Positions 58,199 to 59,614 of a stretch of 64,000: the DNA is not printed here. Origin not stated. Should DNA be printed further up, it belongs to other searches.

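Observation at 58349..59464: Fe-alcohol dehydrogenase in place of an AEP transaminase: predicted 2-hydroxyethylphosphonate (not 2-AEP) head group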

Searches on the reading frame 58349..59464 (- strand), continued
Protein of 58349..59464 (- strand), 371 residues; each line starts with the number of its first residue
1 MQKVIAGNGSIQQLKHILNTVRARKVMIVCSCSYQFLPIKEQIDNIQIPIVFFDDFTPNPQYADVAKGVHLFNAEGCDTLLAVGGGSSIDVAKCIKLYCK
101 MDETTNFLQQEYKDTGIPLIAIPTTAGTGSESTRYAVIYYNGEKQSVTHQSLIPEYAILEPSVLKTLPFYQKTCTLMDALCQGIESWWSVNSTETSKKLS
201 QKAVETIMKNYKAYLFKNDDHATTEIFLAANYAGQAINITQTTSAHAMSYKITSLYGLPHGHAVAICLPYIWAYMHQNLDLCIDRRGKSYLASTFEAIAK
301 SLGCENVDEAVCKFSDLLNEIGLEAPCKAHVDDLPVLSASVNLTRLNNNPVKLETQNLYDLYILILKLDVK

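Call 21: get_annotated_region(hit=H1, flank=12000)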
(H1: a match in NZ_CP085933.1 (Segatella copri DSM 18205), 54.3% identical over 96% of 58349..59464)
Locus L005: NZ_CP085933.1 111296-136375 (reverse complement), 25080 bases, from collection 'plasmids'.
description: Segatella copri DSM 18205 strain FDAARGOS_1573 plasmid unnamed1, complete sequence
organism: Segatella copri DSM 18205 (NCBI taxid 537011)
taxonomy: Bacteria; Bacteroidota; Bacteroidia; Bacteroidales; Prevotellaceae; Segatella; Segatella copri; Segatella copri DSM 18205
host: -; source: -; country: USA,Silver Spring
typing (MOB-suite, as given by PLSDB): non-mobilizable
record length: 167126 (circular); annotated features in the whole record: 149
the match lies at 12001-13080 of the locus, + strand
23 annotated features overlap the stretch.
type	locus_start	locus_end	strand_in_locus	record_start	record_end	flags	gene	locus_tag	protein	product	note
CDS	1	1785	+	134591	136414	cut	-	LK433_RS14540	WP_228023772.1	nucleoside-diphosphate sugar epimerase/dehydratase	GO:0000271 - polysaccharide biosynthetic process [Evidence IEA]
CDS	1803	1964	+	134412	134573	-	-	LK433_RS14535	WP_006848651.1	hypothetical protein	-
CDS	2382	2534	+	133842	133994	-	-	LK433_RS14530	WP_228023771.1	hypothetical protein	-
CDS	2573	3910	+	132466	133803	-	-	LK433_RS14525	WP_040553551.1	nucleotide sugar dehydrogenase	GO:0000271 - polysaccharide biosynthetic process [Evidence IEA]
CDS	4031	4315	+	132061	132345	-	-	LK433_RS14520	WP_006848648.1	hypothetical protein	-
CDS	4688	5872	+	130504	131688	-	-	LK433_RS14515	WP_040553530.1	UDP-N-acetyl glucosamine 2-epimerase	-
CDS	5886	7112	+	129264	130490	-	-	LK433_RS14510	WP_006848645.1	NAD-dependent epimerase/dehydratase family protein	-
CDS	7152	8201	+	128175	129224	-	-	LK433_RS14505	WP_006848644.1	polysaccharide biosynthesis protein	-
CDS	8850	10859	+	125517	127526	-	aepX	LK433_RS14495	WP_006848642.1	phosphoenolpyruvate mutase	GO:0019634 - organic phosphonate metabolic process [Evidence IEA]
CDS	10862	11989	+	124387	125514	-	aepY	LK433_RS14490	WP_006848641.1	phosphonopyruvate decarboxylase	GO:0017000 - antibiotic biosynthetic process [Evidence IEA]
CDS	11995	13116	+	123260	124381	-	-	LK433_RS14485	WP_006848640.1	phosphonoacetaldehyde reductase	-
CDS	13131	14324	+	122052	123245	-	-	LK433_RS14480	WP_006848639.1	CDP-glycerol glycerophosphotransferase family protein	-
CDS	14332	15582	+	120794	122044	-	-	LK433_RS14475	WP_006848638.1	O-antigen polymerase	-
CDS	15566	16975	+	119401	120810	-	-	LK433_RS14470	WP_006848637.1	oligosaccharide flippase family protein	-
CDS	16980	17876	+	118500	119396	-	-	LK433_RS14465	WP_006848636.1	glycosyltransferase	-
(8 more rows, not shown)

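Call 22: get_annotated_region(hit=H2, flank=12000)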
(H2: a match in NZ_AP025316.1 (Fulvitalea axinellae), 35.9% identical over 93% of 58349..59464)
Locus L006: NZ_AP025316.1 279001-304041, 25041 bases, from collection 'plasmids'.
description: Fulvitalea axinellae strain DSM 100852 plasmid pFA2, complete sequence
organism: Fulvitalea axinellae (NCBI taxid 1182444)
taxonomy: Bacteria; Bacteroidota; Cytophagia; Cytophagales; Persicobacteraceae; Fulvitalea; Fulvitalea axinellae
host: -; source: -; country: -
typing (MOB-suite, as given by PLSDB): non-mobilizable
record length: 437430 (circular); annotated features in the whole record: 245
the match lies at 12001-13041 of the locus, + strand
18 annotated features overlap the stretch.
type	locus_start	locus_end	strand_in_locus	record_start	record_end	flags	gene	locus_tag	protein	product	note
CDS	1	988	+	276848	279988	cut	-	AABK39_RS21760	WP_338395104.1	efflux RND transporter permease subunit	-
CDS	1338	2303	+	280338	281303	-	-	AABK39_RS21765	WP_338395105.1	hypothetical protein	-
CDS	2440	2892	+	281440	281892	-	-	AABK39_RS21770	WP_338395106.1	DUF2147 domain-containing protein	-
CDS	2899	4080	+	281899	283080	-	-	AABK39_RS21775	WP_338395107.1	helix-turn-helix domain-containing protein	-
CDS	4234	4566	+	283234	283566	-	-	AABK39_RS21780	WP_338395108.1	thioredoxin family protein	-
CDS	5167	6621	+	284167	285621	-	-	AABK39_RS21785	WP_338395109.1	replication initiation protein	GO:0006270 - DNA replication initiation [Evidence IEA]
CDS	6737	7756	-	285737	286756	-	-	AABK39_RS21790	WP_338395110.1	hypothetical protein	-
CDS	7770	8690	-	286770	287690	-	-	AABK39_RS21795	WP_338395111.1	AAA family ATPase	-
CDS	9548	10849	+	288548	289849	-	aepX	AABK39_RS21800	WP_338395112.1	phosphoenolpyruvate mutase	GO:0019634 - organic phosphonate metabolic process [Evidence IEA]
CDS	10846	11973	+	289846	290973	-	aepY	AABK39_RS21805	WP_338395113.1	phosphonopyruvate decarboxylase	GO:0017000 - antibiotic biosynthetic process [Evidence IEA]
CDS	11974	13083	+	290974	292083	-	-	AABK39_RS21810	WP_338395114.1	phosphonoacetaldehyde reductase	-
CDS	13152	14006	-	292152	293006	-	-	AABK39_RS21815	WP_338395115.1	LicD family protein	-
CDS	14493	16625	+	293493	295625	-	-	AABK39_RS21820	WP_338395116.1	fasciclin domain-containing protein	-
CDS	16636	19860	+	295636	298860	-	-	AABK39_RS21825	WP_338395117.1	SusC/RagA family TonB-linked outer membrane protein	GO:0071702 - organic substance transport [Evidence IEA]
CDS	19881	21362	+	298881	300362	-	-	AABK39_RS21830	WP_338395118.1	RagB/SusD family nutrient uptake outer membrane protein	-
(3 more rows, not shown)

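Call 25: find_encoding_contigs(protein=P0069, flank=9000, max_places=3)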
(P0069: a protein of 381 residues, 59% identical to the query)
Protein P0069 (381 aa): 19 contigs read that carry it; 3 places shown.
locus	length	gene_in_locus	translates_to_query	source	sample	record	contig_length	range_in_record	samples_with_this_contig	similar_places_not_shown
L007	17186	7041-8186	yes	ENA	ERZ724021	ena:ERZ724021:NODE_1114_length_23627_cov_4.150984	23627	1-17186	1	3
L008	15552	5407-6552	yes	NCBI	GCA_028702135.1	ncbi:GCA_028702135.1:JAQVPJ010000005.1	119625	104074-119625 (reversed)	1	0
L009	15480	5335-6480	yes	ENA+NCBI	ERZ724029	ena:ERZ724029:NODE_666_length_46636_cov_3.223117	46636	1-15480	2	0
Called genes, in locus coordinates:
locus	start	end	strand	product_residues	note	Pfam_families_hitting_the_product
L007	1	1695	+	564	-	?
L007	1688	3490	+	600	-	PF00884:Sulfatase, PF01663:Phosphodiest (weak), PF16347:SGSH_C (weak)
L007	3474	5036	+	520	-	PF01943:Polysacc_synt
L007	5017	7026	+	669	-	PF00483:NTP_transferase (weak), PF12804:NTP_transf_3, PF20202:DUF6564, PF01467:CTP_transf_like, PF13714:PEP_mutase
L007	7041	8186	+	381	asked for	PF00465:Fe-ADH, PF13685:Fe-ADH_2 (weak), PF25137:ADH_Fe_C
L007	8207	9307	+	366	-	PF02776:TPP_enzyme_N, PF02775:TPP_enzyme_C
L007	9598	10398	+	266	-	PF04991:LicD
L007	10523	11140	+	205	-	PF12804:NTP_transf_3 (weak), PF01128:IspD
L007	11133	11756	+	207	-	PF01370:Epimerase (weak), PF04321:RmlD_sub_bind, PF13561:adh_short_C2, PF00106:adh_short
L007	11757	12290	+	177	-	PF02776:TPP_enzyme_N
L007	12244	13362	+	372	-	PF00205:TPP_enzyme_M, PF02775:TPP_enzyme_C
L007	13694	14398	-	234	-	PF00990:GGDEF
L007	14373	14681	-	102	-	-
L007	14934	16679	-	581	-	PF08448:PAS_4 (weak), PF13426:PAS_9 (weak), PF08447:PAS_3, PF00990:GGDEF, PF00563:EAL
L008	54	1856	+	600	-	PF00884:Sulfatase, PF01663:Phosphodiest (weak), PF16347:SGSH_C (weak)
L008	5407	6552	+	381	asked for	PF00465:Fe-ADH, PF13685:Fe-ADH_2 (weak), PF25137:ADH_Fe_C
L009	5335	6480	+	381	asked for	PF00465:Fe-ADH, PF13685:Fe-ADH_2 (weak), PF25137:ADH_Fe_C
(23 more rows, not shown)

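Call 26: find_encoding_contigs(protein=P0071, flank=9000, max_places=3)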
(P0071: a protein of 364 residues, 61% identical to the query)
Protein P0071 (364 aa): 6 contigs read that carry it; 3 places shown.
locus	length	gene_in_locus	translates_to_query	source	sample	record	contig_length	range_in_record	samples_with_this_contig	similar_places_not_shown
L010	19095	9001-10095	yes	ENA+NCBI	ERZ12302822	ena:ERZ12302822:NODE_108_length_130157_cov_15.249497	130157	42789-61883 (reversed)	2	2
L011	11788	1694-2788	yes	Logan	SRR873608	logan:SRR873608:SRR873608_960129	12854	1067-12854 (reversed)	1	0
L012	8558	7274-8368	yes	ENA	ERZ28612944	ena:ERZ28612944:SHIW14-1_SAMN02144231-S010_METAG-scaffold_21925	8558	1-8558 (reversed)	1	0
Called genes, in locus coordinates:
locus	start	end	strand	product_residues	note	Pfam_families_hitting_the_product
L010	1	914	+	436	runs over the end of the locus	PF01554:MatE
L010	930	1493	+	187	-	PF01648:ACPS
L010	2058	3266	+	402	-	PF00288:GHMP_kinases_N, PF08544:GHMP_kinases_C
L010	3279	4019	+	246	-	PF00483:NTP_transferase, PF12804:NTP_transf_3 (weak)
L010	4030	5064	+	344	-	PF01073:3Beta_HSD, PF01370:Epimerase, PF02719:Polysacc_synt_2, PF04321:RmlD_sub_bind, PF07993:NAD_binding_4 (faint), PF16363:GDP_Man_Dehyd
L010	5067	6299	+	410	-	PF01210:NAD_Gly3P_dh_N (weak), PF02737:3HCDH_N (weak), PF03721:UDPG_MGDP_dh_N, PF00984:UDPG_MGDP_dh, PF03720:UDPG_MGDP_dh_C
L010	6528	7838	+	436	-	PF01467:CTP_transf_like, PF13714:PEP_mutase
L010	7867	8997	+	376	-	PF02776:TPP_enzyme_N, PF02775:TPP_enzyme_C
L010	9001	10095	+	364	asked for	PF00465:Fe-ADH, PF13685:Fe-ADH_2 (faint), PF25137:ADH_Fe_C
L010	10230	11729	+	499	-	PF01554:MatE (weak)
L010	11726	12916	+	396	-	PF12797:Fer4_2 (faint), PF12837:Fer4_6 (faint), PF12838:Fer4_7, PF00037:Fer4 (weak), PF04432:FrhB_FdhB_C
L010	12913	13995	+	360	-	PF04230:PS_pyruv_trans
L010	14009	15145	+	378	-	PF04055:Radical_SAM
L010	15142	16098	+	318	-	PF04230:PS_pyruv_trans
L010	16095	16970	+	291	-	PF02485:Branch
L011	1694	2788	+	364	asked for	PF00465:Fe-ADH, PF13685:Fe-ADH_2 (faint), PF25137:ADH_Fe_C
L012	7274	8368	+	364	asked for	PF00465:Fe-ADH, PF13685:Fe-ADH_2 (faint), PF25137:ADH_Fe_C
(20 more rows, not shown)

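Call 41: get_annotated_region(hit=H24, flank=4000)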
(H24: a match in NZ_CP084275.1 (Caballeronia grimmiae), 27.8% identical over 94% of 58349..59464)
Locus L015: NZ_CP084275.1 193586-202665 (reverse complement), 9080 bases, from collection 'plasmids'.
description: Caballeronia grimmiae strain Lep1A1 plasmid p2, complete sequence
organism: Caballeronia grimmiae (NCBI taxid 1071679)
taxonomy: Bacteria; Pseudomonadota; Betaproteobacteria; Burkholderiales; Burkholderiaceae; Caballeronia; Caballeronia grimmiae
host: -; source: Leptoglossus zonatus,Cell culture; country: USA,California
typing (MOB-suite, as given by PLSDB): conjugative; replicon rep_cluster_219; relaxase MOBF; mating-pair formation MPF_F
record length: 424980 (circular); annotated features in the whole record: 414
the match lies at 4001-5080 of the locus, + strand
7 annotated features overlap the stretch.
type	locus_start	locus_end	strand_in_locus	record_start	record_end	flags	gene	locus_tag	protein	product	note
CDS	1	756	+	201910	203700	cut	-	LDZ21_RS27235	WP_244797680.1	hydantoinase B/oxoprolinase family protein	-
CDS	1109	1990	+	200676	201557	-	-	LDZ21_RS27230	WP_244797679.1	alpha/beta hydrolase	-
CDS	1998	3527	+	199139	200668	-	-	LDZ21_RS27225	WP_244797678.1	NAD(P)/FAD-dependent oxidoreductase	-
CDS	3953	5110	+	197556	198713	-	-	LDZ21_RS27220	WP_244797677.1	iron-containing alcohol dehydrogenase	-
CDS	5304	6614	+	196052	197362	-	-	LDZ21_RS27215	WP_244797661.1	IS256 family transposase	-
CDS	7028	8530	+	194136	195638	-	-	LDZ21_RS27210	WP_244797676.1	APC family permease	-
CDS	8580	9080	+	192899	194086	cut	-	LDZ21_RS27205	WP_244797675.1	porin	-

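Call 42: get_annotated_region(hit=H17, flank=4000)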
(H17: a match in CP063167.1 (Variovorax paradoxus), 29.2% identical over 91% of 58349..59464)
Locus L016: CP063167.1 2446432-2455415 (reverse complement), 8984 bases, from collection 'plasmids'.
description: Variovorax paradoxus strain VAI-C plasmid unnamed, complete sequence
organism: Variovorax paradoxus (NCBI taxid 34073)
taxonomy: Bacteria; Pseudomonadota; Betaproteobacteria; Burkholderiales; Comamonadaceae; Variovorax; Variovorax paradoxus
host: -; source: -; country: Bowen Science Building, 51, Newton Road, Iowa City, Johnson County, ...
typing (MOB-suite, as given by PLSDB): non-mobilizable
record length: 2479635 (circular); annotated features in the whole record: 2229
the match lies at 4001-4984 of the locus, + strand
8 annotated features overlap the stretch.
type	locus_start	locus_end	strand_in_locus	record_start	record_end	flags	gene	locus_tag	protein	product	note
CDS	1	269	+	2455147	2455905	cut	urtD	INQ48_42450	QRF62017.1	urea ABC transporter ATP-binding protein UrtD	-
CDS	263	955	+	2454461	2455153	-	-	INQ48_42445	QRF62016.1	ATP-binding cassette domain-containing protein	-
CDS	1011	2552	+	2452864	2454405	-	-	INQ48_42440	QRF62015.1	amidase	-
CDS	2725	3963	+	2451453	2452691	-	phnA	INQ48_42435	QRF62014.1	phosphonoacetate hydrolase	-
CDS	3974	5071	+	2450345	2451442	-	-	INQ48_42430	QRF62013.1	iron-containing alcohol dehydrogenase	-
CDS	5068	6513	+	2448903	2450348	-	phnY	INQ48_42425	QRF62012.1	phosphonoacetaldehyde dehydrogenase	-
CDS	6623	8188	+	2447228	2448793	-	-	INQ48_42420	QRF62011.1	hypothetical protein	-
CDS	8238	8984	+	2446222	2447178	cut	-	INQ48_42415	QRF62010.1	ABC transporter permease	-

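Call 43: get_annotated_region(hit=H4, flank=4000)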
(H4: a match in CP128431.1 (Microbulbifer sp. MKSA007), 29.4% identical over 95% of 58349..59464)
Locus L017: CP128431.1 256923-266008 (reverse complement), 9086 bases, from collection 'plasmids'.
description: Microbulbifer sp. MKSA007 plasmid p_1, complete sequence
organism: Microbulbifer sp. MKSA007 (NCBI taxid 3054776)
taxonomy: Bacteria; Pseudomonadota; Gammaproteobacteria; Cellvibrionales; Microbulbiferaceae; Microbulbifer; Microbulbifer sp. MKSA007
host: -; source: Smenospongia aurea,bacteria; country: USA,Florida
typing (MOB-suite, as given by PLSDB): non-mobilizable
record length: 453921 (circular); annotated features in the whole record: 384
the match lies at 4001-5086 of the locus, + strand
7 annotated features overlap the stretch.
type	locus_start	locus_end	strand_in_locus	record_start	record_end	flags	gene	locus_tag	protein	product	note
CDS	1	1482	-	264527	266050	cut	-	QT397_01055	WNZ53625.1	CoA-transferase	-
CDS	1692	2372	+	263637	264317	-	-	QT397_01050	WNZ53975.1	YrbL family protein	-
CDS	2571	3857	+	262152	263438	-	-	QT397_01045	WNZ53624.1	MFS transporter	-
CDS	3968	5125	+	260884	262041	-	-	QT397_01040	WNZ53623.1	iron-containing alcohol dehydrogenase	-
CDS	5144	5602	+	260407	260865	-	-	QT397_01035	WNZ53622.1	thioesterase family protein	-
CDS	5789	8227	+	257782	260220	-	-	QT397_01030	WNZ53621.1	HAMP domain-containing methyl-accepting chemotaxis protein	-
CDS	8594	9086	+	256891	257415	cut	-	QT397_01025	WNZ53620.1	PAS domain-containing protein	-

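Call 44: get_annotated_region(hit=H16, flank=4000)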
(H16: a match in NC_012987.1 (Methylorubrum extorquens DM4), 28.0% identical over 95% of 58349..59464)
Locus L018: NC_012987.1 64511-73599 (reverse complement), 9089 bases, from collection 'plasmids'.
description: Methylorubrum extorquens DM4 plasmid p1METDI, complete sequence
organism: Methylorubrum extorquens DM4 (NCBI taxid 661410)
taxonomy: Bacteria; Pseudomonadota; Alphaproteobacteria; Hyphomicrobiales; Methylobacteriaceae; Methylorubrum; Methylorubrum extorquens; Methylorubrum extorquens DM4
host: -; source: -; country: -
typing (MOB-suite, as given by PLSDB): conjugative; relaxase MOBP,MOBQ; mating-pair formation MPF_I
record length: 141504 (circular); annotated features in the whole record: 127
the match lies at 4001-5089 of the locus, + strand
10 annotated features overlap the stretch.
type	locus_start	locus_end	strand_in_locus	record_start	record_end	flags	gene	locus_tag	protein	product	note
CDS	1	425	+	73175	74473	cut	-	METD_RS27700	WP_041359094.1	ABC transporter substrate-binding protein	-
CDS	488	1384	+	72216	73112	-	-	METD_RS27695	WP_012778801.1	branched-chain amino acid ABC transporter permease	GO:0015803 - branched-chain amino acid transport [Evidence IEA]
CDS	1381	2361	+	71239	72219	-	-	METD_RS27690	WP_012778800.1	branched-chain amino acid ABC transporter permease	GO:0015803 - branched-chain amino acid transport [Evidence IEA]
CDS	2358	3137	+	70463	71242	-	-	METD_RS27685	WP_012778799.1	ABC transporter ATP-binding protein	-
CDS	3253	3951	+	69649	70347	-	-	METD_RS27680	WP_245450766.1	ATP-binding cassette domain-containing protein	-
CDS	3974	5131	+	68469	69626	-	-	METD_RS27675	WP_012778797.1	iron-containing alcohol dehydrogenase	-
CDS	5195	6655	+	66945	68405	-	-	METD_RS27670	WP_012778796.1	NAD-dependent succinate-semialdehyde dehydrogenase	-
CDS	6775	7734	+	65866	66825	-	-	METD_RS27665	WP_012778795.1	ISAs1 family transposase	-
CDS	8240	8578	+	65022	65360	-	-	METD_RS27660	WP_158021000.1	hypothetical protein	-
CDS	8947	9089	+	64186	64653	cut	-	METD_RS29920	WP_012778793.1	hypothetical protein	-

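Call 45: get_annotated_region(hit=H19, flank=500)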
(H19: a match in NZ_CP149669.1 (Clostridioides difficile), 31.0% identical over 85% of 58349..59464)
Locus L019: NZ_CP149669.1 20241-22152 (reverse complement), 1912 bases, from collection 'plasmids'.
description: Clostridioides difficile strain Z1322PCD0066 plasmid pZ1322PCD0066-2, complete sequence
organism: Clostridioides difficile (NCBI taxid 1496)
taxonomy: Bacteria; Bacillota; Clostridia; Peptostreptococcales; Peptostreptococcaceae; Clostridioides; Clostridioides difficile
host: -; source: -; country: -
typing (MOB-suite, as given by PLSDB): non-mobilizable
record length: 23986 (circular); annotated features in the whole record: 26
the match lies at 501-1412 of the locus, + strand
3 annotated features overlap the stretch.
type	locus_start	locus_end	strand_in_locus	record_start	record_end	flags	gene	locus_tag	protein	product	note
CDS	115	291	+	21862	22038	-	-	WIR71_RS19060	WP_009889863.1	hypothetical protein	-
CDS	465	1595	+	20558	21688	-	-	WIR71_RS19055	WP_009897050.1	1-propanol dehydrogenase PduQ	GO:0051144 - propanediol catabolic process [Evidence IEA]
CDS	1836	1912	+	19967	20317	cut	-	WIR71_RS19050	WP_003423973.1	BMC domain-containing protein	-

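Call 46: get_annotated_region(hit=H23, flank=500)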
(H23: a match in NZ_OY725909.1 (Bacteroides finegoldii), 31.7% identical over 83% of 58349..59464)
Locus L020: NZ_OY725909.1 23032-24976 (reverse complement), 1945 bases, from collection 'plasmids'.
description: Bacteroides finegoldii strain Bacteroides finegoldii TSDC17.2-1.1 plasmid 7, complete sequence
organism: Bacteroides finegoldii (NCBI taxid 338188)
taxonomy: Bacteria; Bacteroidota; Bacteroidia; Bacteroidales; Bacteroidaceae; Bacteroides; Bacteroides finegoldii
host: -; source: -; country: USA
typing (MOB-suite, as given by PLSDB): non-mobilizable
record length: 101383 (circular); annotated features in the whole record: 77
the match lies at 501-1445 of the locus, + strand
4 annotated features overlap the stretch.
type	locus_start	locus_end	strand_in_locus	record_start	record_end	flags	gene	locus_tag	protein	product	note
CDS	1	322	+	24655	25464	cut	rhaD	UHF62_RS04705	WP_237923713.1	rhamnulose-1-phosphate aldolase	-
CDS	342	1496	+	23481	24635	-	fucO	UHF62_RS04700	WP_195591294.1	lactaldehyde reductase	-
CDS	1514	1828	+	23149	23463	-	rhaM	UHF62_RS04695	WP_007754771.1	L-rhamnose mutarotase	GO:0019301 - rhamnose catabolic process [Evidence IEA]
CDS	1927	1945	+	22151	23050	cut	-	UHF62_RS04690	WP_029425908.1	AraC family transcriptional regulator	-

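Call 47: get_annotated_region(hit=H3, flank=4000)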
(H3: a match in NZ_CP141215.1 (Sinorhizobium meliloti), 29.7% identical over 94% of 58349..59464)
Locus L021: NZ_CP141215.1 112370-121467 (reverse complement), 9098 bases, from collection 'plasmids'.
description: Sinorhizobium meliloti strain LMB1 plasmid pC, complete sequence
organism: Sinorhizobium meliloti (NCBI taxid 382)
taxonomy: Bacteria; Pseudomonadota; Alphaproteobacteria; Hyphomicrobiales; Rhizobiaceae; Sinorhizobium; Sinorhizobium meliloti
host: -; source: alfalfa,Isolate; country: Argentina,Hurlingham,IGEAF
typing (MOB-suite, as given by PLSDB): conjugative; relaxase MOBP,MOBP; mating-pair formation MPF_T
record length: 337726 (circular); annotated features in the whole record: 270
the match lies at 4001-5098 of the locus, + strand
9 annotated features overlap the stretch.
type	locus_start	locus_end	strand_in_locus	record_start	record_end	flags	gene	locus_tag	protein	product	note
CDS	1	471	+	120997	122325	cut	-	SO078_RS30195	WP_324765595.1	ABC transporter substrate-binding protein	-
CDS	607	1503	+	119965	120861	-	-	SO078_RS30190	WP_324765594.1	branched-chain amino acid ABC transporter permease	GO:0015803 - branched-chain amino acid transport [Evidence IEA]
CDS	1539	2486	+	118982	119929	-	-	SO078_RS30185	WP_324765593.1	branched-chain amino acid ABC transporter permease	GO:0015803 - branched-chain amino acid transport [Evidence IEA]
CDS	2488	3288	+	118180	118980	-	-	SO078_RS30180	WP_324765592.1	ATP-binding cassette domain-containing protein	-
CDS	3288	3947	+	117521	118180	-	-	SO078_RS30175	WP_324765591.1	ATP-binding cassette domain-containing protein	-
CDS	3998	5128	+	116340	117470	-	-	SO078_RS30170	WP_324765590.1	iron-containing alcohol dehydrogenase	-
CDS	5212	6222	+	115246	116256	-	-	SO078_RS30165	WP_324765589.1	MBL fold metallo-hydrolase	-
CDS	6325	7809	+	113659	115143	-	-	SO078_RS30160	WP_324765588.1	NAD-dependent succinate-semialdehyde dehydrogenase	-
CDS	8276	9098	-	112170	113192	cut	-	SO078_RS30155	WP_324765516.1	IS110 family transposase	-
